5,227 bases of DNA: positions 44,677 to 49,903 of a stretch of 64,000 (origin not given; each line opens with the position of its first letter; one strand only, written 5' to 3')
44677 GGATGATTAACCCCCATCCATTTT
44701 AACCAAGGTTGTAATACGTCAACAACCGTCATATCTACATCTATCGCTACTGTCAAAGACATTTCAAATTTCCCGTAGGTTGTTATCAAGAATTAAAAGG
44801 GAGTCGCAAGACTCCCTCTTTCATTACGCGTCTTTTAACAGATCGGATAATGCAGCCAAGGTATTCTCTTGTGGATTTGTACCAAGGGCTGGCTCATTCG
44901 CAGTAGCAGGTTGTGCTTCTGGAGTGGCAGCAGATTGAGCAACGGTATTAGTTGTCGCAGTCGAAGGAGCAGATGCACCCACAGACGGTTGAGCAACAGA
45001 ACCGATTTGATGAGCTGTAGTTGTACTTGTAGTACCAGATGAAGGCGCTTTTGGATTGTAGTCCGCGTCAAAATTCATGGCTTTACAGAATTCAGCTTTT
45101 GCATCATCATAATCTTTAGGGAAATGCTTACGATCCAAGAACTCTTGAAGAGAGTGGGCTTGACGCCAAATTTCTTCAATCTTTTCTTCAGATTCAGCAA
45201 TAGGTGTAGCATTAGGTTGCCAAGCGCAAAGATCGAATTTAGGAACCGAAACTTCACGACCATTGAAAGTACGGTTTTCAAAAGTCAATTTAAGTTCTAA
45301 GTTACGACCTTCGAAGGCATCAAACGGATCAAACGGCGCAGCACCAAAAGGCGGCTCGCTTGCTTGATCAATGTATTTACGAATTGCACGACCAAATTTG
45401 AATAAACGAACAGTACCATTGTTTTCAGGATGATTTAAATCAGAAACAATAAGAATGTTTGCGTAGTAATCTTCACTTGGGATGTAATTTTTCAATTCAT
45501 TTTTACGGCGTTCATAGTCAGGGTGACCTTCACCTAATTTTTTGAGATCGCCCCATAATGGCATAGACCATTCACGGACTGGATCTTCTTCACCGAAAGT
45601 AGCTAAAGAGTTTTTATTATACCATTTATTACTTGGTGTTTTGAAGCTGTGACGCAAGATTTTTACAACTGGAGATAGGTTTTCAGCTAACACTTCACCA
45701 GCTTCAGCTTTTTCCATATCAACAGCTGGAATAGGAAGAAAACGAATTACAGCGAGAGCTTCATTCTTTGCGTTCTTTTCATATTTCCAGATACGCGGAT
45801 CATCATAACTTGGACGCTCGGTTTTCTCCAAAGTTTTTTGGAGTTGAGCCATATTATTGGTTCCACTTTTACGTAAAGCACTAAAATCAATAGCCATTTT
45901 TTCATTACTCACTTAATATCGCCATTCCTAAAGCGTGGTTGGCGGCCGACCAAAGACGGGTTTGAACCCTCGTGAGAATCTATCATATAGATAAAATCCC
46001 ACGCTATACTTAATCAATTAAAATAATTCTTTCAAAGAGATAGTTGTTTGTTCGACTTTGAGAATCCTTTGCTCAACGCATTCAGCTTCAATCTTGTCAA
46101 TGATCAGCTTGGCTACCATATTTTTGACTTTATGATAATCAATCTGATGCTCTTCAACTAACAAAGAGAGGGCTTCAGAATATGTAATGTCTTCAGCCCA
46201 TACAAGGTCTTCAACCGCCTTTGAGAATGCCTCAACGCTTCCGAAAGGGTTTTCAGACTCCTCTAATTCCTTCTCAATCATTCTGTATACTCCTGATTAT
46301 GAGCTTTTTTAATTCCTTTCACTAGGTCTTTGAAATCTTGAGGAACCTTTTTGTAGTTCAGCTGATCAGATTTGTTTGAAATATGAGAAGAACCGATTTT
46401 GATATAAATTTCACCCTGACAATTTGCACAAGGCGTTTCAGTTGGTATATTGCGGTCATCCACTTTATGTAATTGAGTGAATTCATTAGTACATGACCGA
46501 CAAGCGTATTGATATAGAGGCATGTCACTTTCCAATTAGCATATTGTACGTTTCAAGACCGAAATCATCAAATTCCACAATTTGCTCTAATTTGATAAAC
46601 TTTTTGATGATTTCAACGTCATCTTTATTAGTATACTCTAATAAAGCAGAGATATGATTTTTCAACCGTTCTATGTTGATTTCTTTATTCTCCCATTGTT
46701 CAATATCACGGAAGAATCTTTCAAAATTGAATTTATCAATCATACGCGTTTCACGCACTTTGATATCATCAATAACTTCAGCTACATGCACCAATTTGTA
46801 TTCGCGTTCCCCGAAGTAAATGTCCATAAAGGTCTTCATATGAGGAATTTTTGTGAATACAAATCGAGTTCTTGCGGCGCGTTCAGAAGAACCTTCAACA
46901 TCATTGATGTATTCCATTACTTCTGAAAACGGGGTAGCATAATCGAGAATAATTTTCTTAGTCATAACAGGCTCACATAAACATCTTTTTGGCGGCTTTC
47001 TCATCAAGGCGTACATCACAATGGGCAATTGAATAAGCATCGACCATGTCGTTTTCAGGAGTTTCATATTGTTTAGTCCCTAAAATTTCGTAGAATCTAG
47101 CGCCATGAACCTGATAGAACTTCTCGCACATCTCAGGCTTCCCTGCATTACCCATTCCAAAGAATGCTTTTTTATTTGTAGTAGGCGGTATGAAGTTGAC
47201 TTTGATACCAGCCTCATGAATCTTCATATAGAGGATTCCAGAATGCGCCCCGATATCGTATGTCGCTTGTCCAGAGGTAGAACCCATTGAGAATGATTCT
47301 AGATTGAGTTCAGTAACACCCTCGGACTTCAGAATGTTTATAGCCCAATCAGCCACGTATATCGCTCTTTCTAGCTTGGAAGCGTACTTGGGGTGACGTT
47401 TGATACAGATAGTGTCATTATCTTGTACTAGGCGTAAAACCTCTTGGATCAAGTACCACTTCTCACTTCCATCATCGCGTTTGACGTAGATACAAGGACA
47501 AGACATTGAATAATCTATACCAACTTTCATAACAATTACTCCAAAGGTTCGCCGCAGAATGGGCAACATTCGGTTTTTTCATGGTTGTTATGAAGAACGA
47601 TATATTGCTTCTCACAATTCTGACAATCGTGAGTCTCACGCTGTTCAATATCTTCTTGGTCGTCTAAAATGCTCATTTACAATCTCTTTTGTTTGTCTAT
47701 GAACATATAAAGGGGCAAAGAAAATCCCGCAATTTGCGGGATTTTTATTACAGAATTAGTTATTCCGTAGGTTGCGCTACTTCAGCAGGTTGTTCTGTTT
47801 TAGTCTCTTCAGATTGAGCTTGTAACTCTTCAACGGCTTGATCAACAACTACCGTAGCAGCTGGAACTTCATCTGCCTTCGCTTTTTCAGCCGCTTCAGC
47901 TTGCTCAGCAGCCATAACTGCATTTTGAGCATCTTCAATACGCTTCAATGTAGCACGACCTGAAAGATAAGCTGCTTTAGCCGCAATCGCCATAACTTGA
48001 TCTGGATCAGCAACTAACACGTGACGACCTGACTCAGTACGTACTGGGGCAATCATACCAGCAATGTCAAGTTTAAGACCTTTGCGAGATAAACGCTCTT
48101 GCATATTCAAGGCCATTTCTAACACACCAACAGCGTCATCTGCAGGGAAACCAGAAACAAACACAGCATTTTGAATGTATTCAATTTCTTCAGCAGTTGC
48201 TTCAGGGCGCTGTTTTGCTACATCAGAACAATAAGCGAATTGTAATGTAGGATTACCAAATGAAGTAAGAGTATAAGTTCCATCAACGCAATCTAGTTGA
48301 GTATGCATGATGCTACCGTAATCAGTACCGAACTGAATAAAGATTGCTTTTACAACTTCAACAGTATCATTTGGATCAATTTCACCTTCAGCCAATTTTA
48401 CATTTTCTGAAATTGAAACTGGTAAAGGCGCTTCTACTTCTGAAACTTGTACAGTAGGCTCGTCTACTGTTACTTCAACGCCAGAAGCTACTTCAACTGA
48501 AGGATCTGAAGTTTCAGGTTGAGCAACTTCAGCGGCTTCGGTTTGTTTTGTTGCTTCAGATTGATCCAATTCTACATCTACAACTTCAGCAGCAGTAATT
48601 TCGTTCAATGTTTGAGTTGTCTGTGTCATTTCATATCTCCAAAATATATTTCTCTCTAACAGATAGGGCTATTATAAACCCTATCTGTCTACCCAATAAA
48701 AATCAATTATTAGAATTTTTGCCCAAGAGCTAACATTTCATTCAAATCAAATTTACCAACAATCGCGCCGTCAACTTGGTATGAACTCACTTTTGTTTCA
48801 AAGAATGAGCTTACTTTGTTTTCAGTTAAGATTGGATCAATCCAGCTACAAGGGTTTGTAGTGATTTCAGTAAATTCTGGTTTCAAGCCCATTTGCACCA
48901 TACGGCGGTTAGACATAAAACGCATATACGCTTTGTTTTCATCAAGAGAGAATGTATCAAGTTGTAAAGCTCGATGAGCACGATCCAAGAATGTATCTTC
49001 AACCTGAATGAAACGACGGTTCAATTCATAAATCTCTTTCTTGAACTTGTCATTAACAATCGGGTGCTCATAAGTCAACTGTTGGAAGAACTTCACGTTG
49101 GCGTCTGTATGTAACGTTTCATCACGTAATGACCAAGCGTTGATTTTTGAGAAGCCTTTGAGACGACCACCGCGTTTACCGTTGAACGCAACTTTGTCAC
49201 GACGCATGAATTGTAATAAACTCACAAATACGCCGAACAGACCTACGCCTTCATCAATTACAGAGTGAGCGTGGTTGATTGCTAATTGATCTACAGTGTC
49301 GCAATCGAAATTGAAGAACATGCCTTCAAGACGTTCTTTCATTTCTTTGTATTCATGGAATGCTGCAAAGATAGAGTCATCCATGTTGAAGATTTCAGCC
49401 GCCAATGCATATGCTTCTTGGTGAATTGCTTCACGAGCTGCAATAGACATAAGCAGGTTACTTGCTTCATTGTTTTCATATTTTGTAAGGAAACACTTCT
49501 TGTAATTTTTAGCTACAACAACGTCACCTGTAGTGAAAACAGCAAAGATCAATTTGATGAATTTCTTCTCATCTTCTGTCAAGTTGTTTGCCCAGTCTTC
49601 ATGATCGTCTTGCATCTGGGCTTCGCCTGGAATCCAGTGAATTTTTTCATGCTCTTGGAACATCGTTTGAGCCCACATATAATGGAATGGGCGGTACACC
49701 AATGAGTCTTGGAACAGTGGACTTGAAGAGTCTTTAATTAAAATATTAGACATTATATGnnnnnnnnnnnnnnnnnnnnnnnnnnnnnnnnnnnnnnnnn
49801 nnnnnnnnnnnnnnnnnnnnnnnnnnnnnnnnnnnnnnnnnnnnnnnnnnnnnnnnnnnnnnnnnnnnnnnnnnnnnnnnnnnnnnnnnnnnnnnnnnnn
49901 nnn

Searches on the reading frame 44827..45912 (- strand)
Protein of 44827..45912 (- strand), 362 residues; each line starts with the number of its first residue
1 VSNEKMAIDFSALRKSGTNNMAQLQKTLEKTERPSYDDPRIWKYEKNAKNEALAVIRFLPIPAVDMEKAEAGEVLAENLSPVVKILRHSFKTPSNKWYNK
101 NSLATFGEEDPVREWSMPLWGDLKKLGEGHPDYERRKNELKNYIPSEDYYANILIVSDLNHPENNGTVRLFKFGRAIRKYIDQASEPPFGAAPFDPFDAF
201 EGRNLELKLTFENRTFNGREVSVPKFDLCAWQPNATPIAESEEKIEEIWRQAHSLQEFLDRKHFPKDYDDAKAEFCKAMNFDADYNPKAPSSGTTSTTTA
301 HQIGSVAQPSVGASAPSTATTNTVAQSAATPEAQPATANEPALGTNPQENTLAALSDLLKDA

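Call 35: search_protein_families(library=pfam, proteins=[window:44827-45912:-], max_evalue=0.001)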
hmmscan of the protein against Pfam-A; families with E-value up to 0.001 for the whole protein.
window:44827-45912:- (362 aa): 1 family
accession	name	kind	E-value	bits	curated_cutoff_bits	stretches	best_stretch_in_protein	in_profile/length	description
PF08804.16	gp32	-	5.3e-28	98.9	26.8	1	54-269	5-199/208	gp32 DNA binding protein like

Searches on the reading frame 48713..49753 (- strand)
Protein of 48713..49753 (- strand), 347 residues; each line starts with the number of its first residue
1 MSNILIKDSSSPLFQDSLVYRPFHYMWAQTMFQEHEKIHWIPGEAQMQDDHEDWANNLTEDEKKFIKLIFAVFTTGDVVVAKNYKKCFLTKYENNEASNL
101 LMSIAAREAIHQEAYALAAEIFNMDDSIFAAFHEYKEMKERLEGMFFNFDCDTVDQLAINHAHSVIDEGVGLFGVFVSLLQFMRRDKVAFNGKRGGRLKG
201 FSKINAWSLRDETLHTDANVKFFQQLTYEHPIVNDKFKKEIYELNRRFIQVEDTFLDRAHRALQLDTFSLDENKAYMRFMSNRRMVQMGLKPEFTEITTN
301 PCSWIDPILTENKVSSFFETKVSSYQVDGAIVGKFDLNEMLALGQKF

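Call 35: search_protein_families(library=pfam, proteins=[window:48713-49753:-], max_evalue=0.001)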
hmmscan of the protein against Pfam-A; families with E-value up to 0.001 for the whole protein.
window:48713-49753:- (347 aa): 1 family
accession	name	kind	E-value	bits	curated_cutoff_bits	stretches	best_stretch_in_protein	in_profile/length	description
PF00268.27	Ribonuc_red_sm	-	1.9e-49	169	33.6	1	19-301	3-281/281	Ribonucleotide reductase, small chain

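Call 36: search_solved_structures(query=window:48713-49753:-, max_evalue=0.00001, show_alignments=1)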
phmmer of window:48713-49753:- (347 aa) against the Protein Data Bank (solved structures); distinct sequences matched with E-value up to 0.00001: 38.
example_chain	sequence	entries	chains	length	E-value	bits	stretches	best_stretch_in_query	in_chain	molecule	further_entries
9dws_A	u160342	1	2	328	1.5e-66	228.1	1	10-336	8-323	ribonucleoside-diphosphate reductase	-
6y2n_A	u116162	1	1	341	5.1e-27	98.2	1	21-331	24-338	Ribonucleoside-diphosphate reductase subunit beta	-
2ani_A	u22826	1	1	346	3.6e-26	95.4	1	22-327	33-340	Ribonucleoside-diphosphate reductase beta subunit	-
1syy_A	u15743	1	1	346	1.4e-25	93.5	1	22-327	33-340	Ribonucleoside-diphosphate reductase beta chain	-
4d8f_A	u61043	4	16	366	1.7e-25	93.2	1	22-327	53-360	Ribonucleoside-diphosphate reductase subunit beta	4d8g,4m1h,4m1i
1smq_A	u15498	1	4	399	1.3e-18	70.6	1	22-331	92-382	Ribonucleoside-diphosphate reductase small chain 1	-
1jk0_A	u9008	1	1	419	1.5e-18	70.3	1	22-331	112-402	ribonucleoside-diphosphate reductase small chain 1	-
2p1i_A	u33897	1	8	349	7e-16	61.6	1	19-332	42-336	Ribonucleotide reductase, small chain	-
2rcc_A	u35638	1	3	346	4e-14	55.8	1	22-326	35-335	Ribonucleoside-diphosphate reductase subunit beta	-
1h0n_A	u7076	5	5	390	4.1e-14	55.8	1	20-331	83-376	RIBONUCLEOSIDE-DIPHOSPHATE REDUCTASE | RIBONUCLEOSIDE-DIPHOSPHATE REDUCTASE M2 CHAIN | RIBONUCLEOTIDE REDUCTASE R2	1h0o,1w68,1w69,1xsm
2uw2_A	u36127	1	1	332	4.9e-14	55.5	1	21-331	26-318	RIBONUCLEOSIDE-DIPHOSPHATE REDUCTASE M2 SUBUNIT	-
3hf1_A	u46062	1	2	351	8.6e-14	54.7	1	6-327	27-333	Ribonucleoside-diphosphate reductase subunit M2 B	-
6zjk_C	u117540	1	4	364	1.3e-12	50.9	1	23-328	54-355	Ribonucleoside-diphosphate reductase subunit beta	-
6cwo_A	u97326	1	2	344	7.5e-11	45.1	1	5-325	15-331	Ribonucleotide reductase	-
2o1z_A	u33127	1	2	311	8.4e-11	44.9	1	20-306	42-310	Ribonucleotide Reductase Subunit R2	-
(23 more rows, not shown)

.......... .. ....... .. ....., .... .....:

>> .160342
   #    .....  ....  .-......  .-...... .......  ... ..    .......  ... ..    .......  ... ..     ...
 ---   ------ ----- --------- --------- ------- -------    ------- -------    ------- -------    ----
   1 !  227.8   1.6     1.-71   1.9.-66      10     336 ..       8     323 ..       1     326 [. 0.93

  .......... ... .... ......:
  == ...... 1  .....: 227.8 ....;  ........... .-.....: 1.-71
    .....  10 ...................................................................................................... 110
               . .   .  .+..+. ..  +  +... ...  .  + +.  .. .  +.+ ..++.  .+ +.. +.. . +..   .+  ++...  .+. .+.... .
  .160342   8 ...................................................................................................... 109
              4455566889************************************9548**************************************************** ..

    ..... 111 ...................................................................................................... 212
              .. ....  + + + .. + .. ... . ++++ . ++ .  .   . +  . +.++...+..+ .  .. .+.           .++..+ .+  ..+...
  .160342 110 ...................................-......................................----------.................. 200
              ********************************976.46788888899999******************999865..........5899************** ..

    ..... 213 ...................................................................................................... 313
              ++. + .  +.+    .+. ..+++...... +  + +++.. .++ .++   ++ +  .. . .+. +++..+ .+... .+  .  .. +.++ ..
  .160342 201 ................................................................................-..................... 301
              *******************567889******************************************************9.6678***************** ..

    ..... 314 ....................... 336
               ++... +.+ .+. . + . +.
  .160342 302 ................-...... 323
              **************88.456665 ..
